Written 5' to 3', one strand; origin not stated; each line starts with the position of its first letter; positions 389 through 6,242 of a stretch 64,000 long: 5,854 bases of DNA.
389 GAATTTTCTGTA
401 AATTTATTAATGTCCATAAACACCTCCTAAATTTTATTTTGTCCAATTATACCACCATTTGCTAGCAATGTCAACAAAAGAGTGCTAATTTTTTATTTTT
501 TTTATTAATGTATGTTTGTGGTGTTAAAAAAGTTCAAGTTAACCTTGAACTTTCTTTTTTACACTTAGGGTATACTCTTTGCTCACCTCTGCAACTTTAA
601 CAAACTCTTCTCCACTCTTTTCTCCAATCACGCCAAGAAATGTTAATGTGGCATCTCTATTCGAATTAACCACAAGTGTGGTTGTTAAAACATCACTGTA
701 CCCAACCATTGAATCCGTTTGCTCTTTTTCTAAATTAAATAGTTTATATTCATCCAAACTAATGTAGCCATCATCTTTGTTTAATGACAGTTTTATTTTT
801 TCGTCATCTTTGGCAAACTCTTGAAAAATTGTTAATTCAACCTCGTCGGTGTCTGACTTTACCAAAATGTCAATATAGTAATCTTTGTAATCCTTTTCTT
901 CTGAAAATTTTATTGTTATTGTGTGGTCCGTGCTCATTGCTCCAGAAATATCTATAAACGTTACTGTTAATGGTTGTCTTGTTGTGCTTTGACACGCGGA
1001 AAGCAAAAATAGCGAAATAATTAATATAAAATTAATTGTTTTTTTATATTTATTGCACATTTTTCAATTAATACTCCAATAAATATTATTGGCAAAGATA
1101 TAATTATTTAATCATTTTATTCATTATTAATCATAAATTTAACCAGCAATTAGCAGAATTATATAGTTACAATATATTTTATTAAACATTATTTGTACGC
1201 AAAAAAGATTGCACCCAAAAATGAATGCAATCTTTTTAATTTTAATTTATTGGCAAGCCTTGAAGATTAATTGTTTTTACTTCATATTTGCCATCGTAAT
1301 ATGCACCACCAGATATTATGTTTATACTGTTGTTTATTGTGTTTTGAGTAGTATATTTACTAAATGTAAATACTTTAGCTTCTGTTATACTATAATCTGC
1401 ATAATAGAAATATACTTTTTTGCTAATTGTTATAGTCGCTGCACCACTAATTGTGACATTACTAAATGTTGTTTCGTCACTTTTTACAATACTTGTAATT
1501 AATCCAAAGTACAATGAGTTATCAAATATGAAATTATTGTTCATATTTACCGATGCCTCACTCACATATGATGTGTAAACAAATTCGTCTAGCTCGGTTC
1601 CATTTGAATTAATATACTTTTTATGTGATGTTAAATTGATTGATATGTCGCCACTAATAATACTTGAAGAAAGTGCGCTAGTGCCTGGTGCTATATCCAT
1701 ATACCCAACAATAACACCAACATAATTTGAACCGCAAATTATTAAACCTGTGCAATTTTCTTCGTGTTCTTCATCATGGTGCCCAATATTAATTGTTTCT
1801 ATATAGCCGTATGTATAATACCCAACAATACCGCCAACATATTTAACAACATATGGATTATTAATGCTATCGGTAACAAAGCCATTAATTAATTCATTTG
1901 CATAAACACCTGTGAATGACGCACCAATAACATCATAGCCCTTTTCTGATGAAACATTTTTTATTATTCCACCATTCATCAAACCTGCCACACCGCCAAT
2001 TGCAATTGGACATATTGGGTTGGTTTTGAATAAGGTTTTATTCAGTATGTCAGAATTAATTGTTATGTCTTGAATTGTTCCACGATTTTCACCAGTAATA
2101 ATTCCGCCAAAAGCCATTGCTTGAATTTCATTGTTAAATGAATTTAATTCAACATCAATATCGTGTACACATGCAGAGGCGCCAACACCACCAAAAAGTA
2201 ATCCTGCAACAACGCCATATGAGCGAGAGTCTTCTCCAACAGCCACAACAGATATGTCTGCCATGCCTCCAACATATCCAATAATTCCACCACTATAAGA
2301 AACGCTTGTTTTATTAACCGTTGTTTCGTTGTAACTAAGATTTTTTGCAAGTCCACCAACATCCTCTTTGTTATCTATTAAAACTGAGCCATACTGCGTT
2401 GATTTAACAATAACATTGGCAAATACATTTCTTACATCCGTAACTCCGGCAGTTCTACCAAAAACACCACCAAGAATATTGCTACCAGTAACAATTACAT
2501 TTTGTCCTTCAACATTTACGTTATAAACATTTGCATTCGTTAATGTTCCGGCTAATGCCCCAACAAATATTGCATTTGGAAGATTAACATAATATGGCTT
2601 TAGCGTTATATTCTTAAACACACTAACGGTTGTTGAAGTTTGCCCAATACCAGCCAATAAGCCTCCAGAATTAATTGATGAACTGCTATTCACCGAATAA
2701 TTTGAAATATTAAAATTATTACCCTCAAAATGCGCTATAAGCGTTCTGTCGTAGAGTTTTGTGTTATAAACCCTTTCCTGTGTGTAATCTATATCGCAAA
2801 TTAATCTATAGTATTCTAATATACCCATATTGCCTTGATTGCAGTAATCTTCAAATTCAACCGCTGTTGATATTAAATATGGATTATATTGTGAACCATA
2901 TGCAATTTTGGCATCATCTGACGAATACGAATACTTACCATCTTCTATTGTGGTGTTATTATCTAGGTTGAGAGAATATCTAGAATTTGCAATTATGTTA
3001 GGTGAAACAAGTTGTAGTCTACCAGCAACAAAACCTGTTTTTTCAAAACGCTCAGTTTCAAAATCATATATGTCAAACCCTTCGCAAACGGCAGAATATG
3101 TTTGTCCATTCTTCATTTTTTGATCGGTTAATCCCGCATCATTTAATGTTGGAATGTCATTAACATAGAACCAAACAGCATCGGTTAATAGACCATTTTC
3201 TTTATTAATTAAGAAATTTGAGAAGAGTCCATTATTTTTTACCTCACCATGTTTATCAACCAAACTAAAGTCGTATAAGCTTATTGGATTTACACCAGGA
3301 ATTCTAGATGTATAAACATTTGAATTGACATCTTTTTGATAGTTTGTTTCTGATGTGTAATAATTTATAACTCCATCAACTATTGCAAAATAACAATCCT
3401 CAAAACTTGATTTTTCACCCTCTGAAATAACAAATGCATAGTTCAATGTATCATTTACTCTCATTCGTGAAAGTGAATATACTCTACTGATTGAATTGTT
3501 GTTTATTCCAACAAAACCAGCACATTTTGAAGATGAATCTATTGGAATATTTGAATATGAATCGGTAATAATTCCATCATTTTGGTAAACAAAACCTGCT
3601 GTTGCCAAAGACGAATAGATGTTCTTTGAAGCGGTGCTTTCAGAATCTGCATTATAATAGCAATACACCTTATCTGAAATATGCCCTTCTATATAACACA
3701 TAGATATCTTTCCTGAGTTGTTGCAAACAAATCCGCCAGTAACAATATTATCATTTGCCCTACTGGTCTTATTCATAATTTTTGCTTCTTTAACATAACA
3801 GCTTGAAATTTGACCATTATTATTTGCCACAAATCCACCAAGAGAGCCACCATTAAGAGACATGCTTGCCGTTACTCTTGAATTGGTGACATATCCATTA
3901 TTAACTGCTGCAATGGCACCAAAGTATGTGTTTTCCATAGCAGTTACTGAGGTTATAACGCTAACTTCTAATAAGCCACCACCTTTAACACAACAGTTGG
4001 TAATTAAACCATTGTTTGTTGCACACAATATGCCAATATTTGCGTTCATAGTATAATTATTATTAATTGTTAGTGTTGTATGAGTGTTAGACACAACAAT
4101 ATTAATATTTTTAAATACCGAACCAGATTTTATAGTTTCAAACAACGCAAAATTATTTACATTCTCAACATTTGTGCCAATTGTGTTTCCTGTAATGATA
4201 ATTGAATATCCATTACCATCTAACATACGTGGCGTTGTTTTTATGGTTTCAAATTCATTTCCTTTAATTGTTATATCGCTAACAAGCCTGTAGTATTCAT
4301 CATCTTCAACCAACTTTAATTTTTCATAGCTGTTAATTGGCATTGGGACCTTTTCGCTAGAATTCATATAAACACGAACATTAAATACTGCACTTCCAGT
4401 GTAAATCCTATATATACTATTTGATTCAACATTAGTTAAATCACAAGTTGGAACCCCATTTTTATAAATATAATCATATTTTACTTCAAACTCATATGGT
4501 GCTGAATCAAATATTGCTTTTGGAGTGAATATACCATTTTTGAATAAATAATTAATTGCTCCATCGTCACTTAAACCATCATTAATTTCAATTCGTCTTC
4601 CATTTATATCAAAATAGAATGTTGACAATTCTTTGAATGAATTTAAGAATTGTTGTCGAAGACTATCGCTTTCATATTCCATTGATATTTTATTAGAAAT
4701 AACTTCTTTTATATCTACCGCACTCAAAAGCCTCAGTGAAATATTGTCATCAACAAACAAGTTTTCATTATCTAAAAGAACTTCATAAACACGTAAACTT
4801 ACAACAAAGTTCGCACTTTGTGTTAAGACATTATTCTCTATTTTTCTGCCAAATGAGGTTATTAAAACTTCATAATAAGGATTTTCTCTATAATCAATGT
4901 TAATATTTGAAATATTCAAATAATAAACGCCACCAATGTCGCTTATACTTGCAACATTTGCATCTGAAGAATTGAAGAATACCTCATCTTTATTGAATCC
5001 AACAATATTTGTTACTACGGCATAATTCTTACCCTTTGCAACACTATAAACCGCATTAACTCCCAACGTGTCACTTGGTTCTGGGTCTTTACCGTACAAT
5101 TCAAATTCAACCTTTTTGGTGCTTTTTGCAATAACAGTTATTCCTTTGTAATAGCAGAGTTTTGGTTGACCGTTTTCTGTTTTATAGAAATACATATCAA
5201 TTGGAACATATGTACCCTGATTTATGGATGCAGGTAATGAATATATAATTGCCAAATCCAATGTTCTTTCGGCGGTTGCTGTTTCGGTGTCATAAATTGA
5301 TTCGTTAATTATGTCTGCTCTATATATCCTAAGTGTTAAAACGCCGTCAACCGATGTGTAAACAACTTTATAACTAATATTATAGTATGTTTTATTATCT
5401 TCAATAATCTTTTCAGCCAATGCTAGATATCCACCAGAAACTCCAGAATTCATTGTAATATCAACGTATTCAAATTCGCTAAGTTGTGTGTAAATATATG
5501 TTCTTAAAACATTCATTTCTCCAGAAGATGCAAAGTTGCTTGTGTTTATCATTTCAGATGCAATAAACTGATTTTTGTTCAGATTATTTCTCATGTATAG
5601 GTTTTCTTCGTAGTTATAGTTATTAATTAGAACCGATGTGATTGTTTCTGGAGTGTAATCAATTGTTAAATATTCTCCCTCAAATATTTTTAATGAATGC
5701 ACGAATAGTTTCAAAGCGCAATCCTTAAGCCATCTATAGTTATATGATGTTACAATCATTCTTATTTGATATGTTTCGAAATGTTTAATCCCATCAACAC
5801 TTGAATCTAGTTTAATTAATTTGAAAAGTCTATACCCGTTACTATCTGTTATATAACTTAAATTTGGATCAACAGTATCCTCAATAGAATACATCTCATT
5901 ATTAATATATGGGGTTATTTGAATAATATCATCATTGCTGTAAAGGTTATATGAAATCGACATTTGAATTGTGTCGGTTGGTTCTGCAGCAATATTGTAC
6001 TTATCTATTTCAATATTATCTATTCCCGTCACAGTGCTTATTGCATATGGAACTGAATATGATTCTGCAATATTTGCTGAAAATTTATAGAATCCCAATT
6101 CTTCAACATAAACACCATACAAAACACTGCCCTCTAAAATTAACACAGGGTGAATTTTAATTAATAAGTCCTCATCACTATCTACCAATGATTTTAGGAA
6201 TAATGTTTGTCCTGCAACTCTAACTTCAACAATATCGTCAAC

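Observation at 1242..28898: Tandem giant lipoprotein genes (3,234 aa and 5,956 aa) form a 27.6-kb surface-protein locus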

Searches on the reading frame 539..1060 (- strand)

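Call 7: search_protein_families(library=ncbifam, proteins=[window:539-1060:-])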
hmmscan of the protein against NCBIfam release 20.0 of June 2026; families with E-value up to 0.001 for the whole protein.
window:539-1060:- (173 aa): 1 family
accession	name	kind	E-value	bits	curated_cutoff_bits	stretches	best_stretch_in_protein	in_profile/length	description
NF049994.1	slr1306_fam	domain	0.00099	17.8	490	0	27-128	134-235/470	slr1306 family protein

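Call 58: search_protein_families(library=pfam, proteins=[window:539-1060:-], max_evalue=0.001)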
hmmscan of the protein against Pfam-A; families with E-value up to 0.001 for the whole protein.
window:539-1060:- (173 aa): 0 families

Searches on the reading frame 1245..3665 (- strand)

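Call 23: search_protein_families(library=pfam, proteins=[window:1245-3665:-], max_evalue=5)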
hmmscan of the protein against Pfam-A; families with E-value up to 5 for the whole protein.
window:1245-3665:- (807 aa): 1 family
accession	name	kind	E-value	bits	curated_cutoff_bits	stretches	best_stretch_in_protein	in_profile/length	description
PF04715.19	Anth_synt_I_N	-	0.062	14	23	1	601-629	80-109/140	Anthranilate synthase component I, N terminal region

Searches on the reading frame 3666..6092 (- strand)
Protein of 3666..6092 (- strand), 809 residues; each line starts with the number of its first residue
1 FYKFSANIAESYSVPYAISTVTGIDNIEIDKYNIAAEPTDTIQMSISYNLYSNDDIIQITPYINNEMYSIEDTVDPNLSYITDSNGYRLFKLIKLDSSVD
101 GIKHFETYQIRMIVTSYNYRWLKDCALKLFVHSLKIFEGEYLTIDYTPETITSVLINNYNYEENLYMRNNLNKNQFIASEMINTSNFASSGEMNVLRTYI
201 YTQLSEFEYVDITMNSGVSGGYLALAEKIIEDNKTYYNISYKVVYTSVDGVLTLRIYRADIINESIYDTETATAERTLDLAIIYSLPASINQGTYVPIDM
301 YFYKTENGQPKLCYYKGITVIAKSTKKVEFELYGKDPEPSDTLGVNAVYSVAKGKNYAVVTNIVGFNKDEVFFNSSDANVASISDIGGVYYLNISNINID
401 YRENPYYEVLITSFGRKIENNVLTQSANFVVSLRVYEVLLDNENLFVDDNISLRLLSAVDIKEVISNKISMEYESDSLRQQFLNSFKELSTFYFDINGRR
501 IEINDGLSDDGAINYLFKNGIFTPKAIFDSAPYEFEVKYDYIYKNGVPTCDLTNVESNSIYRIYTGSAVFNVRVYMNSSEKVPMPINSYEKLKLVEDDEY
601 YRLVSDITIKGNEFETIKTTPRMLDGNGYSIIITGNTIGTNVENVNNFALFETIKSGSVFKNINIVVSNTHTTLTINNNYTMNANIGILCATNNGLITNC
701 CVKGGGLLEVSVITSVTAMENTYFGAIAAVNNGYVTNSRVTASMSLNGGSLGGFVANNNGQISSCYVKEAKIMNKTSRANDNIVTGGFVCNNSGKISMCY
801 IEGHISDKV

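Call 23: search_protein_families(library=pfam, proteins=[window:3666-6092:-], max_evalue=5)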
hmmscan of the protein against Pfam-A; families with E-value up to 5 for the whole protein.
window:3666-6092:- (809 aa): 1 family
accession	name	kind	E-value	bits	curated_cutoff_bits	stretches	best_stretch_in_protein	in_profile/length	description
PF07581.17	Glug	-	4.7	8.3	20.5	2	748-768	2-24/28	The GLUG motif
